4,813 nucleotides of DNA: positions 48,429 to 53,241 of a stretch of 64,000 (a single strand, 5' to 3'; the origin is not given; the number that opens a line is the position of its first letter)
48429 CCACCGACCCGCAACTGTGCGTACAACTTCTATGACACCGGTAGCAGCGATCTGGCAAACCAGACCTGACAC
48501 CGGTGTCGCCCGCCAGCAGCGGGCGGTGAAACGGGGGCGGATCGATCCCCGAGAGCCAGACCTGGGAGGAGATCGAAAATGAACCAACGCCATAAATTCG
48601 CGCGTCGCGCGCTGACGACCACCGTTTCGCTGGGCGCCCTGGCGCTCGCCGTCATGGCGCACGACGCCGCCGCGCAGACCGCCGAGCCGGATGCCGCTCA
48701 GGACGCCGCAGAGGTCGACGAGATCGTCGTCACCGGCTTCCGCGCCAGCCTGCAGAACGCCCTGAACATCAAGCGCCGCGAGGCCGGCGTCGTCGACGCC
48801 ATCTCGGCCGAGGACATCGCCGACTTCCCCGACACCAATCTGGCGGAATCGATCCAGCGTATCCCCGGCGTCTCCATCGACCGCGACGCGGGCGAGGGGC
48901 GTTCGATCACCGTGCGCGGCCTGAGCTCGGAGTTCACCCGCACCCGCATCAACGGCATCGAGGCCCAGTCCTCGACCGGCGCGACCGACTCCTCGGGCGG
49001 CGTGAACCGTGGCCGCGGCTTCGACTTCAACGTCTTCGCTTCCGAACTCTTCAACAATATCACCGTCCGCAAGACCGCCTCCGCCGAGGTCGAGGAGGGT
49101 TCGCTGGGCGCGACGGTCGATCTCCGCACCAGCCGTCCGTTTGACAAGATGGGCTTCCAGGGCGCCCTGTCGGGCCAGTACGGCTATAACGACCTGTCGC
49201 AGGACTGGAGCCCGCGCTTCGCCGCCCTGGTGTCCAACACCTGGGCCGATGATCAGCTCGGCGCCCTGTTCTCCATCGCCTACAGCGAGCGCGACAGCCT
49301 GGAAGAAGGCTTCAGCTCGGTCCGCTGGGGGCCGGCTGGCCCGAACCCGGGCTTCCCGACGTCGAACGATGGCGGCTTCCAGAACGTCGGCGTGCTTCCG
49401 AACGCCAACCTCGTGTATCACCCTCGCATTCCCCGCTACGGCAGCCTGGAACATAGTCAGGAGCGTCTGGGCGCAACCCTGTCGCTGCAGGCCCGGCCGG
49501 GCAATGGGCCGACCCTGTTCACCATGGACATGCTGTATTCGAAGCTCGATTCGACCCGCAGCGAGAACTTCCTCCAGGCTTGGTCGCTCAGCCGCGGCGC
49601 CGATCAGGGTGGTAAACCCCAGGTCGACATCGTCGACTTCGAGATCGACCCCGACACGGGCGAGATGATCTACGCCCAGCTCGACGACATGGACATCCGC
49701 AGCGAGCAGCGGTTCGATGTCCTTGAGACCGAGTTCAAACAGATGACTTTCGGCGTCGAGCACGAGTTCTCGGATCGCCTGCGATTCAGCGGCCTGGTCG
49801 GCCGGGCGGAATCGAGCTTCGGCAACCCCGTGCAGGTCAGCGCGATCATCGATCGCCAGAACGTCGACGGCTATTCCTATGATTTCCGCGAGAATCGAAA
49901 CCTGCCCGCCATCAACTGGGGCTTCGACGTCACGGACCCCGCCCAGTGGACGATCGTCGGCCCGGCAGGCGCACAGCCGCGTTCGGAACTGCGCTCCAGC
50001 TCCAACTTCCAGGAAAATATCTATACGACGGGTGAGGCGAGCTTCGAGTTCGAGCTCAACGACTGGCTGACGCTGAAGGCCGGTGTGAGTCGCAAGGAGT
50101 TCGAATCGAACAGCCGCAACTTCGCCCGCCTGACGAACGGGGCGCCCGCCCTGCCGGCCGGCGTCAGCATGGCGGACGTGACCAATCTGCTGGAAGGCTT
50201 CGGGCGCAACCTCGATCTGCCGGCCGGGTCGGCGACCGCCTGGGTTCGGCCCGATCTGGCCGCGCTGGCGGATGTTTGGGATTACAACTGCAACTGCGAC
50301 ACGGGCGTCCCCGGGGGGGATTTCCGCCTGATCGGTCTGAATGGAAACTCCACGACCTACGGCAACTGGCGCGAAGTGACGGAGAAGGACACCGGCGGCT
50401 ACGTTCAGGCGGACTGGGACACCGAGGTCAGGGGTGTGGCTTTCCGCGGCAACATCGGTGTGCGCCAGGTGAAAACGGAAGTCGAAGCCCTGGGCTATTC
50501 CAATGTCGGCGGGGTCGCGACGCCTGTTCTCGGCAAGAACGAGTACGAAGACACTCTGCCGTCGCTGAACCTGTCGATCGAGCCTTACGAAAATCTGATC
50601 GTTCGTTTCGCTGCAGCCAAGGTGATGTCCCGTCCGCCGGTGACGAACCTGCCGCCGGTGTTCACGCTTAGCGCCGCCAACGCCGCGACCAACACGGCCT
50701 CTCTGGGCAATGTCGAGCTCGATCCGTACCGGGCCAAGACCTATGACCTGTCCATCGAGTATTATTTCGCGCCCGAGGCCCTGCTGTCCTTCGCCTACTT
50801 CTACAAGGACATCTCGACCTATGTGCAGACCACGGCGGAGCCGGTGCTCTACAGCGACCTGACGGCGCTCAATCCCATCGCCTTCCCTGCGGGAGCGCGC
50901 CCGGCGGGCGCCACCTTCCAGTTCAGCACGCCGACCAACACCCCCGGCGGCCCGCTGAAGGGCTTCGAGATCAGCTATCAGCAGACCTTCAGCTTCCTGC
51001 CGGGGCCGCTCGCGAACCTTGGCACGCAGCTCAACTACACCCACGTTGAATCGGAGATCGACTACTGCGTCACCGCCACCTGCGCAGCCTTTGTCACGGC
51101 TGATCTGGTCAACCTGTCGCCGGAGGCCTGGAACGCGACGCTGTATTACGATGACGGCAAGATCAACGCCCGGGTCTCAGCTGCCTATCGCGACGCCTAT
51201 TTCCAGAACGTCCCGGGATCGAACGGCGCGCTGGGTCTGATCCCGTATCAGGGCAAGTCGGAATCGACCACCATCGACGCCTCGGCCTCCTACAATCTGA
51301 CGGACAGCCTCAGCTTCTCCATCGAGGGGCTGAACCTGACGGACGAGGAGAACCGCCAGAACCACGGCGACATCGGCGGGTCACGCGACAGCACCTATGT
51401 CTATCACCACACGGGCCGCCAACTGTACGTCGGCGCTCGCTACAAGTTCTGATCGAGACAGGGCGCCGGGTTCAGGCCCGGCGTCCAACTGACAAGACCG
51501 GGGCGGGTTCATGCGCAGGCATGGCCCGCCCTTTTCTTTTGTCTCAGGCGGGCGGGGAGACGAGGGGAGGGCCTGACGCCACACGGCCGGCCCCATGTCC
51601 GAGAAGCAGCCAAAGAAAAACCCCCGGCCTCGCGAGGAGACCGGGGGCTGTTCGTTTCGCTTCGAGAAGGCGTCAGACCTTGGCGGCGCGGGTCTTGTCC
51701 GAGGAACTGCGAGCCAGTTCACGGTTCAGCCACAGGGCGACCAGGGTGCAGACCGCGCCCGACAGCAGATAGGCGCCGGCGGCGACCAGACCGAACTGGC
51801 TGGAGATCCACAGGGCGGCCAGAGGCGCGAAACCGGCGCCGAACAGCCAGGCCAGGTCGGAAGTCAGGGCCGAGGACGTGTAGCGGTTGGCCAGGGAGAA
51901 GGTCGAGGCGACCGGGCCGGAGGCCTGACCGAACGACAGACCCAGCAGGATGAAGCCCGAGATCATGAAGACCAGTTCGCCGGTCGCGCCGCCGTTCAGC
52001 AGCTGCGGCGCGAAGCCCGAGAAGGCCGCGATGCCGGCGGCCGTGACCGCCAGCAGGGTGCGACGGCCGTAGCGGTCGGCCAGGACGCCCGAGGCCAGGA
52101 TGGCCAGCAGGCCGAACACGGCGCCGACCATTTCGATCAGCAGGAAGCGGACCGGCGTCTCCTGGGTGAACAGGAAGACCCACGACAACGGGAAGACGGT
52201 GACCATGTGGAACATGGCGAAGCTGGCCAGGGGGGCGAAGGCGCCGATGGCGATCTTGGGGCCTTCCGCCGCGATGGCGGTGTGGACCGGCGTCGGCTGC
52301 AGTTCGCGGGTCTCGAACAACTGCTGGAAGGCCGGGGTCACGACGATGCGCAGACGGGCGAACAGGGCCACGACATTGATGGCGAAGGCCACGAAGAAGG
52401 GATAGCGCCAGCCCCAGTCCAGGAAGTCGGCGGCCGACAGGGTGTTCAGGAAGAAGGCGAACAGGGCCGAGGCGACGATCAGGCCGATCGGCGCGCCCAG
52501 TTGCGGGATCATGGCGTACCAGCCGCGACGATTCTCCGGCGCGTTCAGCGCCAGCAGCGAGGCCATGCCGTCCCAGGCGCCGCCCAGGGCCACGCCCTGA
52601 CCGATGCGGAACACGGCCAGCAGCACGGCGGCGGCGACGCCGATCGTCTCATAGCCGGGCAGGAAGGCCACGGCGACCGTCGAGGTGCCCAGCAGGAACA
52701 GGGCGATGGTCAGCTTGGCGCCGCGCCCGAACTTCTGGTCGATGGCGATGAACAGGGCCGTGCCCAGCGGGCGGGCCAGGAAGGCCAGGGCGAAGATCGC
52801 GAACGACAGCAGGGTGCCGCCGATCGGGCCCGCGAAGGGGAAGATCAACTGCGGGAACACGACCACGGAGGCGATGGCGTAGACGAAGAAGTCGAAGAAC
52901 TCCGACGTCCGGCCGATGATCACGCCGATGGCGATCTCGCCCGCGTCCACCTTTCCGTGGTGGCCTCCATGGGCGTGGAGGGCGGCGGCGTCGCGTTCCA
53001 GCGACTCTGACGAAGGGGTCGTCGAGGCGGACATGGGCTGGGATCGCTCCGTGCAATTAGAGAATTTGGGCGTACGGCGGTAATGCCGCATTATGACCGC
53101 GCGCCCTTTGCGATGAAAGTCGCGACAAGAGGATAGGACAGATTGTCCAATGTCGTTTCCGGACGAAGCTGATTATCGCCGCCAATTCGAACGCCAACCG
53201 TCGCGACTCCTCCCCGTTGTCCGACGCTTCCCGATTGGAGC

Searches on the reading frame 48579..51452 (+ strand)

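Call 9: search_protein_families(library=pfam, proteins=[window:48579-51452:+])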
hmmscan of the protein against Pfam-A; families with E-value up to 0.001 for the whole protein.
window:48579-51452:+ (957 aa): 3 families
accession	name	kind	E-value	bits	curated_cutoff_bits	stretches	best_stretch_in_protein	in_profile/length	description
PF00593.30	TonB_dep_Rec_b-barrel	-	2.1e-26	94.2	27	1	426-920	11-436/436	TonB dependent receptor-like, beta-barrel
PF07715.20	Plug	-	2.1e-15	57.6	23.9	1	67-178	4-106/107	TonB-dependent Receptor Plug Domain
PF14905.12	OMP_b-brl_3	-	4.6e-05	23.1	27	1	652-955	152-408/408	Outer membrane protein beta-barrel family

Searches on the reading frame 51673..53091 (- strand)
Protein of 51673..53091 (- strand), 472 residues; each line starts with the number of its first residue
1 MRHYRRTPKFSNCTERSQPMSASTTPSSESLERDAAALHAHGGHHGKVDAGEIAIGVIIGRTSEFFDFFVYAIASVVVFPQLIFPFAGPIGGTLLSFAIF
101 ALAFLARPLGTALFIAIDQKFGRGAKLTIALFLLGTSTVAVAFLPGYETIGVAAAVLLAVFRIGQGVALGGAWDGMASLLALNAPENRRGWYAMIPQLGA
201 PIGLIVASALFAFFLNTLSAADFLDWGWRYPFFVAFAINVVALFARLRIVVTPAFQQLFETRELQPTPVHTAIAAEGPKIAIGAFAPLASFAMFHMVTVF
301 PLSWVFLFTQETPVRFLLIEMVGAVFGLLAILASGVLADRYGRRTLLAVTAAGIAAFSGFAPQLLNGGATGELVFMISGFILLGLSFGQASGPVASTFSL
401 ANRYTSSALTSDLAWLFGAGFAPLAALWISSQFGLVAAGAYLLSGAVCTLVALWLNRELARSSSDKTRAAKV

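Call 9: search_protein_families(library=pfam, proteins=[window:51673-53091:-])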
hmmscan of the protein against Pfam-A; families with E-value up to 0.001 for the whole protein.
window:51673-53091:- (472 aa): 2 families
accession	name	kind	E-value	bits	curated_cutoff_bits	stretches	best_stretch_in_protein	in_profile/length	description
PF07690.21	MFS_1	-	2.4e-11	43.6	33.4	1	80-399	17-320/347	Major Facilitator Superfamily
PF00083.30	Sugar_tr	-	1.3e-10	41.3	22.3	1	93-258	45-200/452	Sugar (and other) transporter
